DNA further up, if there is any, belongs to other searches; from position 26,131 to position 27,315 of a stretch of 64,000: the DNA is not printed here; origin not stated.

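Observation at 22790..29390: GC-rich foreign island: decayed integrated rolling-circle replicon with large serine recombinase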

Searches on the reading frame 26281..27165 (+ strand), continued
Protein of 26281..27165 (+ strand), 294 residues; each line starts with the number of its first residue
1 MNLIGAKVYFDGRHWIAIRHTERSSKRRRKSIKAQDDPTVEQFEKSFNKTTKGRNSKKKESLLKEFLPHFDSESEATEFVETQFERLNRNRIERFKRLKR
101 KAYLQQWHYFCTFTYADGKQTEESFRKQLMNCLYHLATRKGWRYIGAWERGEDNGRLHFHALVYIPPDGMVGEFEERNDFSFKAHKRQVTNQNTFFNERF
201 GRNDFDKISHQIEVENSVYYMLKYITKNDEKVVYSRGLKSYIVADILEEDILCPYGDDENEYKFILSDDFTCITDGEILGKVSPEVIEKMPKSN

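Call 30: find_encoding_contigs(protein=P0128, flank=10000, max_places=4)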
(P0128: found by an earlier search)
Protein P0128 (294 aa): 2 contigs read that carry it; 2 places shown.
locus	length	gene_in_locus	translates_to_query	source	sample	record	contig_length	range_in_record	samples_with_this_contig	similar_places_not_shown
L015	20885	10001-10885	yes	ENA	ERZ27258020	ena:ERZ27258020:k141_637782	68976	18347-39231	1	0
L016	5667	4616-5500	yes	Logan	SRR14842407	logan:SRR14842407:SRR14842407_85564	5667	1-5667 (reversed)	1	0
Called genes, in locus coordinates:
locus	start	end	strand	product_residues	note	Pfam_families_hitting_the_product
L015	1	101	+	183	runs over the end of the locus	-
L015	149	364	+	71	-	-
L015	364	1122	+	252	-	PF00899:ThiF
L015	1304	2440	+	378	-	PF01053:Cys_Met_Meta_PP, PF00266:Aminotran_5 (weak), PF00155:Aminotran_1_2 (weak)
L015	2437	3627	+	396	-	PF00155:Aminotran_1_2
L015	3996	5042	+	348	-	PF02661:Fic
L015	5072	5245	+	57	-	-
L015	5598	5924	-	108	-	PF01638:HxlR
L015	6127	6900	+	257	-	PF07366:SnoaL (faint), PF12680:SnoaL_2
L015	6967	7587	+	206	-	PF01243:PNPOx_N, PF13534:Fer4_17 (faint), PF14697:Fer4_21 (faint), PF12838:Fer4_7, PF25160:LdpA_Fe-S-bd (faint), PF00037:Fer4 (faint), PF13237:Fer4_10, PF13187:Fer4_9 (weak), +2 more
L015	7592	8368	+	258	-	PF01661:Macro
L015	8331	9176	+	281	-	-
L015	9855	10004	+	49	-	-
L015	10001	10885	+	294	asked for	PF23343:REP_ORF2-G2P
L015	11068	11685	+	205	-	-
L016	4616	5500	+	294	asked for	PF23343:REP_ORF2-G2P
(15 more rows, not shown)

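Call 40: find_related_loci(query=window:26281-27165:+, collection=genome_contigs, flank=10000)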
Query window:26281-27165:+ (294 aa) in genome_contigs; peptide patterns used: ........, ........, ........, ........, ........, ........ (x = any residue, [..] = any of these).
73 stretches matched a pattern; 13 encode a relative of the query (tblastn E <= 1e-3); 13 distinct loci.
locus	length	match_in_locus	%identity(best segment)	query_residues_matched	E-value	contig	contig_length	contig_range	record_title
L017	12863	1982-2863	94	1-294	0e+0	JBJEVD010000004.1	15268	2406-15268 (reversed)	MAG: Candidatus Coproplasma sp. isolate LOHA07_bin.016 NODE_1193_length_15268_cov_15.093341, whole genome shotgun sequen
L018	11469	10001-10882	79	1-294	3e-154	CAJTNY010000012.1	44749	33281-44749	MAG TPA_asm: uncultured Christensenella sp. isolate MGBC105190 genome assembly, contig: MGBC105190.12, whole genome shot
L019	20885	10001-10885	73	1-294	1e-151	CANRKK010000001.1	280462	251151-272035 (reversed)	MAG: uncultured Clostridia bacterium isolate Lapin-021__bin90 genome assembly, contig: Lapin-021__NODE_10_length_280462_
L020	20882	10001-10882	77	1-294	3e-151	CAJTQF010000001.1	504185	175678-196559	MAG TPA_asm: uncultured Christensenella sp. isolate MGBC105391 genome assembly, contig: MGBC105391.1, whole genome shotg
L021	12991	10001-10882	77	1-294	5e-150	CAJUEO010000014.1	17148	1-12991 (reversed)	MAG TPA_asm: uncultured Christensenella sp. isolate MGBC129263 genome assembly, contig: MGBC129263.14, whole genome shot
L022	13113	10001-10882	78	1-294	8e-149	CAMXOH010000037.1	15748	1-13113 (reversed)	MAG TPA_asm: uncultured Clostridia bacterium isolate SRR14920965_bin.11_metawrap_v1.3_MAG genome assembly, contig: NODE.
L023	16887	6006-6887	77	1-294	2e-148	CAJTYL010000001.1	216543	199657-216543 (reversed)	MAG TPA_asm: uncultured Christensenella sp. isolate MGBC122917 genome assembly, contig: MGBC122917.1, whole genome shotg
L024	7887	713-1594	77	1-294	1e-147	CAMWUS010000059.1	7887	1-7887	MAG TPA_asm: uncultured Clostridia bacterium isolate SRR14411325_bin.11_metawrap_v1.3_MAG genome assembly, contig: NODE.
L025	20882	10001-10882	73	1-294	3e-147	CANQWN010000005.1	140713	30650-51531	MAG: uncultured Clostridia bacterium isolate Lapin-012__bin83 genome assembly, contig: Lapin-012__NODE_179_length_140713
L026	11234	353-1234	73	1-294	5e-147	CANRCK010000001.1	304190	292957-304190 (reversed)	MAG: uncultured Clostridia bacterium isolate Lapin-027__bin72 genome assembly, contig: Lapin-027__NODE_6_length_304190_c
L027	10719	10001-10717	78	1-239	1e-121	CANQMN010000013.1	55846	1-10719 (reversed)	MAG: uncultured Clostridia bacterium isolate Lapin-012__bin63 genome assembly, contig: Lapin-012__NODE_1058_length_55846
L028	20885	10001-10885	58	1-294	1e-113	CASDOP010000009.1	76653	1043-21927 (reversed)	uncultured Clostridia bacterium isolate A40_L2_322322_idba_bin.68 genome assembly, contig: A40_L2_322322_idba_bin.68.fa_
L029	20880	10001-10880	76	1-294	5e-129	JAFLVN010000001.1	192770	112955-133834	MAG: Clostridiales bacterium isolate HAN106 Seq1, whole genome shotgun sequence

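Call 44: find_encoding_contigs(protein=P0138, flank=10000, max_places=5)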
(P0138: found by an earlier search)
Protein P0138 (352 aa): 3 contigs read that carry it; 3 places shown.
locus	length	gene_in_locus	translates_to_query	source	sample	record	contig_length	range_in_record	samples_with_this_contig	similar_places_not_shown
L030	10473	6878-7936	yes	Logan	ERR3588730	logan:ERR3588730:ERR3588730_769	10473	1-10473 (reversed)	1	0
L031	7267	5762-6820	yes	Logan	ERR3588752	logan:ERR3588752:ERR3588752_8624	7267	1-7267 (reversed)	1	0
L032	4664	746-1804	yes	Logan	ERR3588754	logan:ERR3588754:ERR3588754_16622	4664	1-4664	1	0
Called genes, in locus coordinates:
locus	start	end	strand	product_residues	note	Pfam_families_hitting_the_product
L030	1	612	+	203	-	?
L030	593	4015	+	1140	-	PF00580:UvrD-helicase, PF13245:AAA_19, PF13361:UvrD_C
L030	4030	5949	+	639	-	PF00270:DEAD (weak), PF00580:UvrD-helicase, PF13086:AAA_11 (faint), PF13245:AAA_19, PF13604:AAA_30, PF05127:NAT10_TcmA_helicase, PF18335:SH3_13 (weak), PF13538:UvrD_C_2, +1 more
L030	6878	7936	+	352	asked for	-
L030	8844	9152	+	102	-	PF00085:Thioredoxin, PF14595:Thioredoxin_9 (weak), PF13098:Thioredoxin_2 (weak), PF08534:Redoxin (faint), PF13905:Thioredoxin_8 (faint)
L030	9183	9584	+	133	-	PF00581:Rhodanese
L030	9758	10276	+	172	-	-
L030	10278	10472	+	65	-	?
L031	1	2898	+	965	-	?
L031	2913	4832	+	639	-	PF00580:UvrD-helicase, PF13086:AAA_11 (faint), PF13245:AAA_19, PF13604:AAA_30, PF01443:Viral_helicase1 (faint), PF05127:NAT10_TcmA_helicase (weak), PF18335:SH3_13 (weak), PF13538:UvrD_C_2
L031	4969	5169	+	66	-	-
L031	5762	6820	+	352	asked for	-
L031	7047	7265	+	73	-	?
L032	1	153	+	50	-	?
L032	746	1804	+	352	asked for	-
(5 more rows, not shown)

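Call 45: find_encoding_contigs(protein=P0140, flank=10000, max_places=6)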
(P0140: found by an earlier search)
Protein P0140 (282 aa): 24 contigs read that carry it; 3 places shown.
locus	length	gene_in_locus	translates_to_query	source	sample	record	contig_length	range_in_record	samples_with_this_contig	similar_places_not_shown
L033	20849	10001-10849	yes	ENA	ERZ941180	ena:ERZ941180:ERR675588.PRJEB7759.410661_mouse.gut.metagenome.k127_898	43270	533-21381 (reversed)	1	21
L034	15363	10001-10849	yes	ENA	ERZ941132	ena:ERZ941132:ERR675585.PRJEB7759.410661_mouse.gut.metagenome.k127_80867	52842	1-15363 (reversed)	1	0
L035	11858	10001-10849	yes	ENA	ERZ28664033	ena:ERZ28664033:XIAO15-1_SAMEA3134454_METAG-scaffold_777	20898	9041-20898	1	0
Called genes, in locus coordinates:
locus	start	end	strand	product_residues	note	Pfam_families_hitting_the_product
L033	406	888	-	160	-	-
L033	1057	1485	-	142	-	-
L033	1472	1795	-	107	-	-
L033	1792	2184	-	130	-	-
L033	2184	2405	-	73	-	-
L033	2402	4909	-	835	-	-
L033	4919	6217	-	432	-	PF09479:Flg_new, PF18998:Flg_new_2 (faint), PF09479:Flg_new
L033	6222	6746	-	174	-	-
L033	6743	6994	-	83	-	-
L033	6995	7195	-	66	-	-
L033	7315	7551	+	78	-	PF13560:HTH_31, PF12844:HTH_19, PF01381:HTH_3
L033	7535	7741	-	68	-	PF01381:HTH_3, PF13560:HTH_31 (weak)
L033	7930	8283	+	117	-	PF01381:HTH_3, PF12844:HTH_19 (weak), PF13560:HTH_31 (weak)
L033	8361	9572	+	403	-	PF14659:Phage_int_SAM_3, PF22022:Phage_int_M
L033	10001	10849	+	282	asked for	-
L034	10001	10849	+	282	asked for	-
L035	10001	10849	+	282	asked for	-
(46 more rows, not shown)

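Call 49: search_protein_families(library=ncbifam, proteins=[window:26281-27165:+], max_evalue=0.1)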
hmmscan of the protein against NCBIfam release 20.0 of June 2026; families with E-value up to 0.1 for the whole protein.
window:26281-27165:+ (294 aa): 0 families

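Call 50: search_solved_structures(query=window:26281-27165:+, max_evalue=10)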
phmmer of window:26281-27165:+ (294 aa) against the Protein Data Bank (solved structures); distinct sequences matched with E-value up to 10: 1.
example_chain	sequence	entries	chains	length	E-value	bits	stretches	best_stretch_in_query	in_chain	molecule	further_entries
8h7g_E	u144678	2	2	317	0.63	12.8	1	47-126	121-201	Transcription initiation protein SPT3 homolog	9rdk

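Call 62: find_related_loci(query=window:26281-27165:+, collection=viral_contigs, flank=10000)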
Query window:26281-27165:+ (294 aa) in viral_contigs; peptide patterns used: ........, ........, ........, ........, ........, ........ (x = any residue, [..] = any of these).
10 stretches matched a pattern, but none encodes a relative of the query by tblastn (E <= 1e-3).

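Call 65: find_related_loci(query=A7, collection=viral_contigs, flank=10000)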
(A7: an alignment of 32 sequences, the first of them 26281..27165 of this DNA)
Query A7 (294 aa) in viral_contigs; peptide patterns used: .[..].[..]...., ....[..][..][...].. (x = any residue, [..] = any of these).
20 stretches matched a pattern, but none encodes a relative of the query by tblastn (E <= 1e-3).

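Call 66: search_dna_similar(query=window:26281-27165:+, collection=plasmids, mode=protein, max_evalue=0.001, max_rows=25)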
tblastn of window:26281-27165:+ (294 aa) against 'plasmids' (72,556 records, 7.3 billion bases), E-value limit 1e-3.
No match.

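Call 67: search_dna_similar(query=window:26281-27165:+, collection=phages, mode=protein, max_evalue=0.001, max_rows=25)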
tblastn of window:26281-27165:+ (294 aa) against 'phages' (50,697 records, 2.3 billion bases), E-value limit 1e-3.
Records with a match: 1; places in all: 1; records where one place covers at least 80% of the query: 1.
Best place of each record, by identity: <60% 1.
By first word of the organism name: Bacteriophage 1.
By host as written in the record: - 1.
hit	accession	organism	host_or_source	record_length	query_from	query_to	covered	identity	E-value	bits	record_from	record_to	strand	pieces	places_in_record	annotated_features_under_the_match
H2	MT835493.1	Bacteriophage sp.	human fecal samples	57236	6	294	98%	38.9%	4e-64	223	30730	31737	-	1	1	record has no annotation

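Call 70: search_protein_families(library=pfam, proteins=[L014:11079-11696:+, L001:11068-11712:+, L001:11716-11955:+, L008:11072-11710:+, L008:11747-11935:+, L006:9720-10004:+], max_evalue=1)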
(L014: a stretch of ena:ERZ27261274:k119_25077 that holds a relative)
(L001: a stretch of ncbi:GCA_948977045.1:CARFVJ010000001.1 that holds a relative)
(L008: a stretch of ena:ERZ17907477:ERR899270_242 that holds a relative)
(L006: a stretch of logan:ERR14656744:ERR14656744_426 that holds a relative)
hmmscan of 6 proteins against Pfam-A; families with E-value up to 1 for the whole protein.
L014:11079-11696:+ (205 aa): 3 families
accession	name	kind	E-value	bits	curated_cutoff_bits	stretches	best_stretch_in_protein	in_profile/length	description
PF08299.17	Bac_DnaA_C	-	0.0012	19.2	31.5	1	168-196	39-69/69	Bacterial dnaA protein helix-turn-helix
PF13936.12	HTH_38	-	0.0043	17.2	27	1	163-189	11-37/44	Helix-turn-helix domain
PF08281.18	Sigma70_r4_2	-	0.14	12.2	25.7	1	164-198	17-52/54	Sigma-70, region 4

L001:11068-11712:+ (214 aa): 2 families
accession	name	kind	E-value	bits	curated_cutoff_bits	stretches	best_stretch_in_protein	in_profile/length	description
PF09960.14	DUF2194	-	0.051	12.3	30.4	1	52-116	221-284/582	Uncharacterised protein conserved in bacteria (DUF2194)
PF13384.12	HTH_23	-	0.13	12.6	24.6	1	170-190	10-30/50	Homeodomain-like domain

L001:11716-11955:+ (79 aa): 0 families

L008:11072-11710:+ (212 aa): 4 families
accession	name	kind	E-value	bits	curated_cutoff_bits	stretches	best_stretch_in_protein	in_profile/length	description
PF13384.12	HTH_23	-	0.017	15.4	24.6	1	169-196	11-36/50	Homeodomain-like domain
PF08281.18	Sigma70_r4_2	-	0.025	14.7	25.7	1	169-194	18-43/54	Sigma-70, region 4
PF00196.25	GerE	-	0.044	13.9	23.5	1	163-204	3-44/57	Bacterial regulatory proteins, luxR family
PF11756.13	YgbA_NO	-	0.052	14.4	25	1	174-210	42-76/106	Nitrous oxide-stimulated promoter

L008:11747-11935:+ (62 aa): 1 family
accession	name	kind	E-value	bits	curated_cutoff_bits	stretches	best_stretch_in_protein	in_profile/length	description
PF14420.11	Clr5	-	0.0027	18.2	22.3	1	4-27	18-41/54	Clr5 domain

L006:9720-10004:+ (94 aa): 1 family
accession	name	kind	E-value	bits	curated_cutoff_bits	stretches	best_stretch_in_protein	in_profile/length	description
PF13952.11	DUF4216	-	0.039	15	30.6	1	29-58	9-39/73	Domain of unknown function (DUF4216)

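Call 72: predict_structure(alignment_id=A7)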
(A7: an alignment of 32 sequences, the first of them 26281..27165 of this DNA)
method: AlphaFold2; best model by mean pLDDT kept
length: 294 residues; sequences in the alignment: 32
mean_pLDDT: 71.6   pTM: 0.57
mean pLDDT of the five models: 71.6, 66.8, 56.7, 56.2, 48.2
residues with pLDDT >= 90: 45; 70-90: 133; 50-70: 64; < 50: 52
segments of 3 or more residues with pLDDT < 50: 22-36, 236-266
pLDDT, mean of each block of 10 residues (from residue 1): 62 71 39 54 79 74 90 88 73 68 86 88 87 83 86 76 91 88 79 92 91 86 61 53 34 29 46 67 66 45
secondary structure, 60 per line:
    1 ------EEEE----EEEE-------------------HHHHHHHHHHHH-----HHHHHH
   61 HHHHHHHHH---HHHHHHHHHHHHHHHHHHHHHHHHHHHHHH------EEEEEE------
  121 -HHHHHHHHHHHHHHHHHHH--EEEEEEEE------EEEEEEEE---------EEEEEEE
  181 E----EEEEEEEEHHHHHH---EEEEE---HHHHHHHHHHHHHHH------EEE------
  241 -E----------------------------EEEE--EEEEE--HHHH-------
elements in order: E7-10 E15-18 H38-49 H55-69 H73-102 E109-114 H122-140 E143-150 E157-164 E174-181 E186-193 H194-199 E203-207 H211-225 E232-234 E271-274 E277-281 H284-287

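Call 91: search_protein_families(library=padloc, proteins=[window:26281-27165:+], max_evalue=0.1)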
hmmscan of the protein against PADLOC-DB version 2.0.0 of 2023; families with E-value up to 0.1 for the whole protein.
window:26281-27165:+ (294 aa): 0 families

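Call 94: fold_search(model_id=the predicted structure, library=viral)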
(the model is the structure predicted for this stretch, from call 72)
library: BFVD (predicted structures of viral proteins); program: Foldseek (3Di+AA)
matches with E <= 10: 1123; with E <= 0.001: 133
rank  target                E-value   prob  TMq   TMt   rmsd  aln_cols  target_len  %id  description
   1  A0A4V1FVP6            1.9e-06  1.00  0.35  0.36  14.9       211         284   18  (no name in the UniProt tables at hand)
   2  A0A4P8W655            2.1e-06  1.00  0.36  0.36   4.4       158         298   22  (no name in the UniProt tables at hand)
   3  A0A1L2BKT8            2.4e-06  1.00  0.35  0.33  10.3       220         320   15  (no name in the UniProt tables at hand)
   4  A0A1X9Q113            4.5e-06  1.00  0.32  0.21  11.5       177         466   18  (no name in the UniProt tables at hand)
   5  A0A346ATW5            5.7e-06  1.00  0.38  0.37   4.3       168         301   18  (no name in the UniProt tables at hand)
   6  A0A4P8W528            5.7e-06  1.00  0.38  0.37  14.4       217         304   18  (no name in the UniProt tables at hand)
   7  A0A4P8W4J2            1.3e-05  1.00  0.37  0.32   7.4       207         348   15  (no name in the UniProt tables at hand)
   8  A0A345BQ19            1.3e-05  1.00  0.37  0.36  10.6       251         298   14  (no name in the UniProt tables at hand)
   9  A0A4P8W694            1.3e-05  1.00  0.34  0.33   4.9       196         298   18  (no name in the UniProt tables at hand)
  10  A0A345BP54            1.4e-05  1.00  0.35  0.31   8.5       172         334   18  (no name in the UniProt tables at hand)
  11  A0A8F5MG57            1.5e-05  1.00  0.33  0.33   5.3       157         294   20  (no name in the UniProt tables at hand)
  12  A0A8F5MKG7            1.9e-05  1.00  0.35  0.28   4.1       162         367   17  Replication initiator protein [Microvirus mar12]
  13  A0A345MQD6            2.2e-05  1.00  0.38  0.48   4.3       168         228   23  (no name in the UniProt tables at hand)
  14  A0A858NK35            2.2e-05  1.00  0.33  0.32   4.3       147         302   21  (no name in the UniProt tables at hand)
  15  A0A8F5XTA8            2.2e-05  1.00  0.33  0.22   4.3       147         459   18  Replication initiator protein [Microvirus mar27]
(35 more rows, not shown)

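Call 100: find_encoding_contigs(protein=P0135, flank=5000, max_places=5)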
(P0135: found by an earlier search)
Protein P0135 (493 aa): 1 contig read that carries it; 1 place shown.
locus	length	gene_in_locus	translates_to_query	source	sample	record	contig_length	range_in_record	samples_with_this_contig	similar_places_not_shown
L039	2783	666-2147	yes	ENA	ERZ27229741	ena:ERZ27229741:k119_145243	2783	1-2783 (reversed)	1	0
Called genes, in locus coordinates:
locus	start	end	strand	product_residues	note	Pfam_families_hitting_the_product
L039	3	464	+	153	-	?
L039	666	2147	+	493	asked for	PF00239:Resolvase, PF07508:Recombinase, PF13408:Zn_ribbon_recom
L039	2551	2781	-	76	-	?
